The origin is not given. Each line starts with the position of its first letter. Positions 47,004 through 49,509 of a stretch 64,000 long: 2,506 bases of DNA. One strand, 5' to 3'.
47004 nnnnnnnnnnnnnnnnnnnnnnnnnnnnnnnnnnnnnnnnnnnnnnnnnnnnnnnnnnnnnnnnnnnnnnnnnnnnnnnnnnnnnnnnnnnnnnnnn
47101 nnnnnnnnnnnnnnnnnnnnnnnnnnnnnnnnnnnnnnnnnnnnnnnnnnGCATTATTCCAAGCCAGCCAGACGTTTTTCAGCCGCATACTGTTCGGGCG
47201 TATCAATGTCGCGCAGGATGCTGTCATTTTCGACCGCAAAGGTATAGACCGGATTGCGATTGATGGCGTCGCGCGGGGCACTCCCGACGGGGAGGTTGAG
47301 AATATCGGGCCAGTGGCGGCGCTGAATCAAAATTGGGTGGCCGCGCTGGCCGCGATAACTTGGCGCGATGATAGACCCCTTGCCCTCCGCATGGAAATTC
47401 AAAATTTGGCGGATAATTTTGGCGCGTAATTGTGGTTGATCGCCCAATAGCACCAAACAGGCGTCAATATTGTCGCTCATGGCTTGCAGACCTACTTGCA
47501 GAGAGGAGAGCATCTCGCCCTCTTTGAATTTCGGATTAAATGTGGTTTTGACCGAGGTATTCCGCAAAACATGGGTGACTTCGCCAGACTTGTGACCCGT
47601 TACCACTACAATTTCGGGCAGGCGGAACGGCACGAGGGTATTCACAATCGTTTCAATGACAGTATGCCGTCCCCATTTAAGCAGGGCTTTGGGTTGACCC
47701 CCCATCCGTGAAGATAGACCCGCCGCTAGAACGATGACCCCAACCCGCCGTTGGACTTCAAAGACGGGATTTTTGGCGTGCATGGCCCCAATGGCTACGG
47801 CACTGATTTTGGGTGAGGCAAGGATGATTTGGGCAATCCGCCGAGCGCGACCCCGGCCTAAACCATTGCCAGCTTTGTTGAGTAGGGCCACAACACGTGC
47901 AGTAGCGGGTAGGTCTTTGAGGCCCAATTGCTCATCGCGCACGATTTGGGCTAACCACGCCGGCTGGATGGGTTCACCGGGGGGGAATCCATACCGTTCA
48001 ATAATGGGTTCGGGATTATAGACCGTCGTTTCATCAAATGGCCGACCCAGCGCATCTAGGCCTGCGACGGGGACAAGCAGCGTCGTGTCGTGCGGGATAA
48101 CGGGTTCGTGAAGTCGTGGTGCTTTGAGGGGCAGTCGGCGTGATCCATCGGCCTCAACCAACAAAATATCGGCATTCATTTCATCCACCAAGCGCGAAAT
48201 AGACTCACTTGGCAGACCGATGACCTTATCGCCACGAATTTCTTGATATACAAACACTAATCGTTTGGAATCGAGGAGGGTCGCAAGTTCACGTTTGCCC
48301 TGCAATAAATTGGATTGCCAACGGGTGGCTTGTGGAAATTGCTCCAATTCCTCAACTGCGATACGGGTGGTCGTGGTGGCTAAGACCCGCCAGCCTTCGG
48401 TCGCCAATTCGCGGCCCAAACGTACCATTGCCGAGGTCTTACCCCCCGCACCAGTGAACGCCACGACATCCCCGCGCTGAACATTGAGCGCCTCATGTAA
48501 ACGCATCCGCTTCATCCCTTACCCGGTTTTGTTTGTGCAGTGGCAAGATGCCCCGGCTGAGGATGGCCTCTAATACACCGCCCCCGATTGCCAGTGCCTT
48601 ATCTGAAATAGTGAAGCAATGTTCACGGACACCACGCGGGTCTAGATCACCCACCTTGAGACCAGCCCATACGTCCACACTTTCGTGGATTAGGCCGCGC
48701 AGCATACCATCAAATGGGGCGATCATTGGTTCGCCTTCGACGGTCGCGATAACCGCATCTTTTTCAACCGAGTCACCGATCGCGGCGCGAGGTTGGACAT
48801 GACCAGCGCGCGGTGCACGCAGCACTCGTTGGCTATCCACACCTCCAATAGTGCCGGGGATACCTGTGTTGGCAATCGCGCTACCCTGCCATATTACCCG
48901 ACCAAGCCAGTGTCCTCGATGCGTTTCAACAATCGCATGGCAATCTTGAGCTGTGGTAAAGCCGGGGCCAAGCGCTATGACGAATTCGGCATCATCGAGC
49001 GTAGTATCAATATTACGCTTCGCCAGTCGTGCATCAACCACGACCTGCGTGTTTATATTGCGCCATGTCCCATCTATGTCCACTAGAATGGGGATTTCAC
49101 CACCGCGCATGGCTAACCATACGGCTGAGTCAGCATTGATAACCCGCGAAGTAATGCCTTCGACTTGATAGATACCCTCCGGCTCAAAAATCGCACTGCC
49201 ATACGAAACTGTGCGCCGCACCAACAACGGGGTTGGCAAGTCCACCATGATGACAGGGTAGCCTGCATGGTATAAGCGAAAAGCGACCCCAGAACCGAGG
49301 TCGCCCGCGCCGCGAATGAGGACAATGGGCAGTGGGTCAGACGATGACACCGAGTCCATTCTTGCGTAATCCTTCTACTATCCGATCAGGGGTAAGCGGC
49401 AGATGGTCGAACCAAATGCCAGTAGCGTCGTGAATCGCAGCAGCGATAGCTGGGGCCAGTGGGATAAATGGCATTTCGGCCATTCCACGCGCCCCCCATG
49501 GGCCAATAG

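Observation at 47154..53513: Molybdenum hydroxylase operon carrying both markers of the labile-selenium cofactor class, with two gene fusions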

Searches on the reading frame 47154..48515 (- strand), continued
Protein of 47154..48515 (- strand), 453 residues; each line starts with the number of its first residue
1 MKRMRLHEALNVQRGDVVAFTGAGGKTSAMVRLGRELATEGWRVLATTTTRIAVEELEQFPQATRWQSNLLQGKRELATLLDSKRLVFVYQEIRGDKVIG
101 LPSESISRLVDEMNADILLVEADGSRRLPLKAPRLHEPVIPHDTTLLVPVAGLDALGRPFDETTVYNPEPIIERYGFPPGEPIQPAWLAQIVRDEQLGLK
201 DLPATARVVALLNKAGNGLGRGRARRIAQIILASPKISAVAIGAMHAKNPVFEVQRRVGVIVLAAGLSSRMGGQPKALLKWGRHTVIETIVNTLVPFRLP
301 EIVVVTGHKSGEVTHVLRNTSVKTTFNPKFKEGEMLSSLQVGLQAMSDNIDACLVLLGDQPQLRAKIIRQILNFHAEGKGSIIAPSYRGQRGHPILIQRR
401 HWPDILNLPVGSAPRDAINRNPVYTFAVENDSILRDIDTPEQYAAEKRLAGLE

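Call 29: search_solved_structures(query=A1, max_evalue=1, show_alignments=0)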
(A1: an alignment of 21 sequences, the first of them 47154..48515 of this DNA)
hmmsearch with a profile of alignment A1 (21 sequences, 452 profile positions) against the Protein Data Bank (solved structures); distinct sequences matched with E-value up to 1: 68 (the best 60 are shown).
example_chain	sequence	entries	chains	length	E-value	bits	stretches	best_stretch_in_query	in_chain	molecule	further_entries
2waw_A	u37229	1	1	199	2.5e-21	79.2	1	253-444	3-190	MOBA RELATE PROTEIN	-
2we9_A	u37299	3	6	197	3.4e-21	78.8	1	255-444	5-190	MOBA-RELATED PROTEIN | MOCA-RELATED PROTEIN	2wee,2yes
3d5n_A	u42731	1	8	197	8.4e-20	74.2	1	255-443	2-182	Q97W15_SULSO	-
6plj_A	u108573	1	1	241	8.2e-14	54.5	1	255-380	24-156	nucleotidyl transferase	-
1jyk_A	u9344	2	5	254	1.4e-08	37.2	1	255-335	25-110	CTP:phosphocholine Cytidylyltransferase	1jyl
9dqf_A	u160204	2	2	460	1.8e-07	33.6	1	257-386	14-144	Bifunctional protein GlmU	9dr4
5vmk_A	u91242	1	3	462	2.6e-06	29.7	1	256-381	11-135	Bifunctional protein GlmU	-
7k47_A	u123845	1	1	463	5.3e-06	28.7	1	253-371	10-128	Bifunctional protein GlmU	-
1hjl_A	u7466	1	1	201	2.9e-05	26.3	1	254-444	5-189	MOLYBDOPTERIN-GUANINE DINUCLEOTIDE BIOSYNTHESIS PROTEIN A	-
1hjj_A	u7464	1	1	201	3e-05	26.2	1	254-444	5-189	MOLYBDOPTERIN-GUANINE DINUCLEOTIDE BIOSYNTHESIS PROTEIN A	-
2v0h_A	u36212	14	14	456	3.7e-05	26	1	253-381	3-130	BIFUNCTIONAL PROTEIN GLMU | GLUCOSAMINE-1-PHOSPHATE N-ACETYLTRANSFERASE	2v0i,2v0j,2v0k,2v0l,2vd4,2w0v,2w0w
6pd1_A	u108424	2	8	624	4e-05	25.9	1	258-333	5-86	Nucleotidyl transferase/aminotransferase, class V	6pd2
2qkx_A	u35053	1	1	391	4.3e-05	25.8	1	257-372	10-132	Bifunctional protein glmU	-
3foq_A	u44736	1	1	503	6.9e-05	25.1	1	257-372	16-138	Bifunctional protein glmU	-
3spt_A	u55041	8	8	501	7e-05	25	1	257-372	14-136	Bifunctional protein glmU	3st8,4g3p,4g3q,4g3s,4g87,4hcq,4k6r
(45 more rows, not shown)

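Call 35: predict_structure(alignment_id=A1)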
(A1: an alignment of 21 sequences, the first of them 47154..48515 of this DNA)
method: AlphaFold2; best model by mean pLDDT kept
length: 453 residues; sequences in the alignment: 21
mean_pLDDT: 91.3   pTM: 0.90
mean pLDDT of the five models: 91.3, 90.9, 90.1, 89.2, 86.6
residues with pLDDT >= 90: 344; 70-90: 95; 50-70: 14; < 50: 0
segments of 3 or more residues with pLDDT < 50: none
pLDDT, mean of each block of 10 residues (from residue 1): 87 96 94 96 95 93 83 73 94 94 84 87 87 92 96 96 96 96 97 96 96 85 92 95 92 96 82 84 93 93 91 93 88 80 95 93 93 95 96 96 94 91 94 85 88 84
secondary structure, 60 per line:
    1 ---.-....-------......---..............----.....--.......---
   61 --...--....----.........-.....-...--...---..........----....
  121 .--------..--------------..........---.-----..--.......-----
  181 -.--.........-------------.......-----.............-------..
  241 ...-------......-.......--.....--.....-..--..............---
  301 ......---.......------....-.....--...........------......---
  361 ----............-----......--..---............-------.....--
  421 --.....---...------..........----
elements in order: H6-9 E17-22 H26-39 E44-48 E51-53 H54-57 E63-65 H68-71 H76-84 E86-90 E92-94 E97-99 H103-112 E117-121 E146-152 H169-175 H185-193 E207-213 H219-231 E239-243 E251-256 E258-264 H286-297 E301-306 H310-316 E323-326 H328-332 H335-345 E352-357 H365-376 E382-387 E395-398 H399-406 H414-418 E423-427 H440-449

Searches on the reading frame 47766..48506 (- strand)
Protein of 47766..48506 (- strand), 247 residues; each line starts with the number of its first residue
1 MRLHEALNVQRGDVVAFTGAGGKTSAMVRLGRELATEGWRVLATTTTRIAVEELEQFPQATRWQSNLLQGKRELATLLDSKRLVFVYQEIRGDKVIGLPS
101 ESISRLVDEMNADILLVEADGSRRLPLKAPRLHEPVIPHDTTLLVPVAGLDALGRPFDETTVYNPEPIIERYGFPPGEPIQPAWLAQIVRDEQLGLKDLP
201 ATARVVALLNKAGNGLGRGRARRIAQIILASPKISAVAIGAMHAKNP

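Call 43: search_protein_families(library=pfam, proteins=[window:47766-48506:-], max_evalue=10)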
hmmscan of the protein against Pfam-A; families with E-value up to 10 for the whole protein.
window:47766-48506:- (247 aa): 3 families
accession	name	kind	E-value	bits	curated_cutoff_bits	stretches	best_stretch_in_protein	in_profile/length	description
PF19842.5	YqeC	-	1.4e-40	139.3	27.6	1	15-166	1-145/145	YqeC protein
PF13604.12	AAA_30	-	0.11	12.6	27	1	16-56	22-64/191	AAA domain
PF01656.29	CbiA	-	0.53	10.7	25.4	1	14-43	3-32/125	CobQ/CobB/MinD/ParA nucleotide binding domain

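Call 46: predict_structure(alignment_id=A3)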
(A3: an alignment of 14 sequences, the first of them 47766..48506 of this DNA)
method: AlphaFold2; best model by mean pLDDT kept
length: 247 residues; sequences in the alignment: 14
mean_pLDDT: 91.8   pTM: 0.91
mean pLDDT of the five models: 91.8, 90.8, 90.3, 87.0, 75.4
residues with pLDDT >= 90: 198; 70-90: 40; 50-70: 9; < 50: 0
segments of 3 or more residues with pLDDT < 50: none
pLDDT, mean of each block of 10 residues (from residue 1): 94 96 94 96 95 94 68 82 95 92 79 93 88 93 97 96 96 97 97 95 96 83 96 96 83
secondary structure, 60 per line:
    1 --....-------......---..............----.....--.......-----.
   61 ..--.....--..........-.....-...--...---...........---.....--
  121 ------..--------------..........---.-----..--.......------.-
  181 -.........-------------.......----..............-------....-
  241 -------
elements in order: H3-6 E14-19 H23-36 E41-45 E48-50 H51-54 E60-62 H65-69 H72-81 E83-87 E89-91 E94-96 H100-110 E114-118 E143-149 H166-172 H182-190 E204-210 H215-228 E236-239

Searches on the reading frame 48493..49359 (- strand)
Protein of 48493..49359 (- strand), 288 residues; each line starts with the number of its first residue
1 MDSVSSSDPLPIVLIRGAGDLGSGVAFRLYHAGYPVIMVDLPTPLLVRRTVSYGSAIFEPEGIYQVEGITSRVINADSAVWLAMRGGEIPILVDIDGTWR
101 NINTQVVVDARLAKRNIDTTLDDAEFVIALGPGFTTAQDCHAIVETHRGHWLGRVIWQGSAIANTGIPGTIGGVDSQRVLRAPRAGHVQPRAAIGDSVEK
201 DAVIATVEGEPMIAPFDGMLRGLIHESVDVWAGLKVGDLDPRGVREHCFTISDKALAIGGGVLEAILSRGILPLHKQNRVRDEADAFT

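Call 3: search_protein_families(library=ncbifam, proteins=[window:48493-49359:-], max_evalue=0.01)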
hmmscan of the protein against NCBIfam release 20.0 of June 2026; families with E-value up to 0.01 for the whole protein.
window:48493-49359:- (288 aa): 1 family
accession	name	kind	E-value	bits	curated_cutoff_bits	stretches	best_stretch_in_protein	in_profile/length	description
TIGR03309.1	matur_yqeB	equivalog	2.1e-98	328.9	220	1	13-268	1-255/256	selenium-dependent molybdenum cofactor biosynthesis protein YqeB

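Call 4: search_protein_families(library=pfam, proteins=[window:48493-49359:-], max_evalue=0.01)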
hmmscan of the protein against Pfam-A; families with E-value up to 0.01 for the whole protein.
window:48493-49359:- (288 aa): 0 families

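Call 6: find_encoding_contigs(protein=window:48493-49359:-, flank=10000, max_places=6)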
Protein window:48493-49359:- (288 aa): 1 contig read that carries it; 1 place shown.
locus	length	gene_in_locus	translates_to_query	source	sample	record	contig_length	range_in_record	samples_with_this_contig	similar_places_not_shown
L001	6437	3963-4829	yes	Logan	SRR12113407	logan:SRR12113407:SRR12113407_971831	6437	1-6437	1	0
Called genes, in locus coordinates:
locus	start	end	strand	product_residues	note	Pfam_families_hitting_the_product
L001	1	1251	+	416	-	?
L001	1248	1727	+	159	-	-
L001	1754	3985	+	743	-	PF01315:Ald_Xan_dh_C, PF02738:MoCoBD_1, PF20256:MoCoBD_2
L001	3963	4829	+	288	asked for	-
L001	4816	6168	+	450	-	PF19842:YqeC, PF12804:NTP_transf_3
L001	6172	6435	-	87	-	?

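Call 43: search_protein_families(library=pfam, proteins=[window:48493-49359:-], max_evalue=10)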
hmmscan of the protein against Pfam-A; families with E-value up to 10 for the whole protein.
window:48493-49359:- (288 aa): 3 families
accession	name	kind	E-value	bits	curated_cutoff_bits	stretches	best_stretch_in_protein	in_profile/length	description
PF23887.1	Phage_Gene47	-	0.02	14.9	27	1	201-220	12-30/65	Phage L5 gene 47-like protein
PF02558.23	ApbA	-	0.066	13.3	22.2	1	13-40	1-28/150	Ketopantoate reductase PanE/ApbA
PF02737.24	3HCDH_N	-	0.1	13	22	1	15-43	4-32/180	3-hydroxyacyl-CoA dehydrogenase, NAD binding domain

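Call 82: find_homologous_proteins(query=window:48493-49359:-, max_evalue=1e-10)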
Query window:48493-49359:- (288 aa): 7990 proteins with E <= 1e-10 among 8000 candidates; the best 120 are listed.
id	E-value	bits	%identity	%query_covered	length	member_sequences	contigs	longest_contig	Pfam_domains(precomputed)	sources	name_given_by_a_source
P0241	2.6e-177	606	95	100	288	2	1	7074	-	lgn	-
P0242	2.1e-167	574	89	100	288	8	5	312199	-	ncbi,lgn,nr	ncbi:MAG: EF2563 family selenium-dependent molybdenum hydroxylase system protein [Chloroflexi bacter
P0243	1.2e-165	568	88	100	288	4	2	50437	-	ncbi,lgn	-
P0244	2.7e-162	557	86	100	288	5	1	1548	-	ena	-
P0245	3.3e-154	531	82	100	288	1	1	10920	-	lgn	-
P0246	2.3e-146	505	78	100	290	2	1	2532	-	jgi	jgi:xanthine dehydrogenase accessory factor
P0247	2.4e-113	396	65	98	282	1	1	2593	-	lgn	-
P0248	1.5e-112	394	68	94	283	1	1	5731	-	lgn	-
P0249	8.6e-111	388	65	96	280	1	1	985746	-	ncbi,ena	-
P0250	1.2e-109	384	61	98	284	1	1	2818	-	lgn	-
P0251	9.4e-108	378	64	93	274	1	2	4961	-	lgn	-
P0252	1.3e-106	374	65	93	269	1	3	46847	-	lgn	-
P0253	1.6e-105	371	64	93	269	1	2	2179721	-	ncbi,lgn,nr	ncbi:MAG: EF2563 family selenium-dependent molybdenum hydroxylase system protein [Anaerolineales bac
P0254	2.3e-105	370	59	99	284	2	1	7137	-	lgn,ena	-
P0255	9.0e-105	368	60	99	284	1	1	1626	-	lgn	-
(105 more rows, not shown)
